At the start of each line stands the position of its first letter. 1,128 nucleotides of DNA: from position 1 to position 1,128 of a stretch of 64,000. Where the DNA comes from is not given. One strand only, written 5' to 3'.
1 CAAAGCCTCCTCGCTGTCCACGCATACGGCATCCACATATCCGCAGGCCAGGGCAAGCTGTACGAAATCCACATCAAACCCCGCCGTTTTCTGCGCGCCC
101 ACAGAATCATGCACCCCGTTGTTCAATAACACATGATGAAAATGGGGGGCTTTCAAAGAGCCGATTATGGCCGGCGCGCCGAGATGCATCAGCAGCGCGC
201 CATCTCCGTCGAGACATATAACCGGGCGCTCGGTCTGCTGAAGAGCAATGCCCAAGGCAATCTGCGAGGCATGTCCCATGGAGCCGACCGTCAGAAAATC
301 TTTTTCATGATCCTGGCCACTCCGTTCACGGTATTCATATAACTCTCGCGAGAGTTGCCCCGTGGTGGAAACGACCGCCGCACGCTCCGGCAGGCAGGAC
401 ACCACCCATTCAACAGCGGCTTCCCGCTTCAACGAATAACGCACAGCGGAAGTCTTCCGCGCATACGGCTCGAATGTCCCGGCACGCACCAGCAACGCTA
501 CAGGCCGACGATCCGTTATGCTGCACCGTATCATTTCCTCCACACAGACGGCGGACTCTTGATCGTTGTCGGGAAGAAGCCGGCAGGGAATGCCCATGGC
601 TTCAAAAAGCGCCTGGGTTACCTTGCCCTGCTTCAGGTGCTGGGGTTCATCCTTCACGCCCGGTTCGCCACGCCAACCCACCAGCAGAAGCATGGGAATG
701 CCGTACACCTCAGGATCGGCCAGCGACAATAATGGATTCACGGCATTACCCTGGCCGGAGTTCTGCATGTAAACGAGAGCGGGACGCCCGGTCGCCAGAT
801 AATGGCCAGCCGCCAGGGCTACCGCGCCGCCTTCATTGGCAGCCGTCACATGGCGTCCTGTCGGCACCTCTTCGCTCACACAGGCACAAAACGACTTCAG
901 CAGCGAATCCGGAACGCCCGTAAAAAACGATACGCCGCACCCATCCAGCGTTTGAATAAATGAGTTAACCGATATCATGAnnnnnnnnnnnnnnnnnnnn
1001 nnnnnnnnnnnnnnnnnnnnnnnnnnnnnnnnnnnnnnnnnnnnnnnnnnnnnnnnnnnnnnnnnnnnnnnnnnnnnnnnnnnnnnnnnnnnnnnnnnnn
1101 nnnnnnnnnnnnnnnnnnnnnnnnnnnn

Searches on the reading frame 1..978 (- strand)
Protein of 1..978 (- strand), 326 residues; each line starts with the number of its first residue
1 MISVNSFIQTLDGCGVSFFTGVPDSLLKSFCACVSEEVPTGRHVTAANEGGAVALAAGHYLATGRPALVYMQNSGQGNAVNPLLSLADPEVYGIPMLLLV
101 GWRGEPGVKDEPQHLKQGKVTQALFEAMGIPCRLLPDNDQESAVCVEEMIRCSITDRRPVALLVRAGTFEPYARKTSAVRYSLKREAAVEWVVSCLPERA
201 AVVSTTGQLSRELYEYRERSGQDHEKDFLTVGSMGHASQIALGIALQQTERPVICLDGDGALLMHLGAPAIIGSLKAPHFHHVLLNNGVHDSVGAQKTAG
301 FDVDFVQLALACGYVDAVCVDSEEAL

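Call 21: search_protein_families(library=ncbifam, proteins=[window:1-978:-], max_evalue=1e-8)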
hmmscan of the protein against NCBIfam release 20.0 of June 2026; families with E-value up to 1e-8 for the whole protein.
window:1-978:- (326 aa): 9 families
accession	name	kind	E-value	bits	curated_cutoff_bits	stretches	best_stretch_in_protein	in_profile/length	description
TIGR03297.1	Ppyr-DeCO2ase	equivalog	1.6e-129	432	312.5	1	15-326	1-314/360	phosphonopyruvate decarboxylase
TIGR03846.1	sulfopy_beta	equivalog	3.5e-27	95.5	221.5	1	185-323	1-134/182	sulfopyruvate decarboxylase subunit beta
TIGR03845.1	sulfopyru_alph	equivalog_domain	4.1e-25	88.6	147.95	1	7-167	4-158/160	sulfopyruvate decarboxylase subunit alpha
NF004813.0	PRK06163.1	equivalog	5.3e-23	81.8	240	1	185-320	15-146/202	hypothetical protein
NF006016.1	PRK08155.1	equivalog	3.5e-12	45.5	870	0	7-101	9-100/554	acetolactate synthase large subunit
NF006052.0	PRK08199.1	subfamily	9.1e-10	37.4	539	0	176-288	360-470/559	thiamine pyrophosphate protein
NF005760.0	PRK07586.1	equivalog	1.2e-09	37.7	363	0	175-263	329-416/514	acetolactate synthase large subunit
NF006203.0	PRK08327.1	equivalog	1.7e-09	36.7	456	0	174-293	374-494/571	thiamine pyrophosphate-requiring protein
NF005485.1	PRK07092.1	equivalog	3.2e-09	36.1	493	0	176-325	341-497/523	benzoylformate decarboxylase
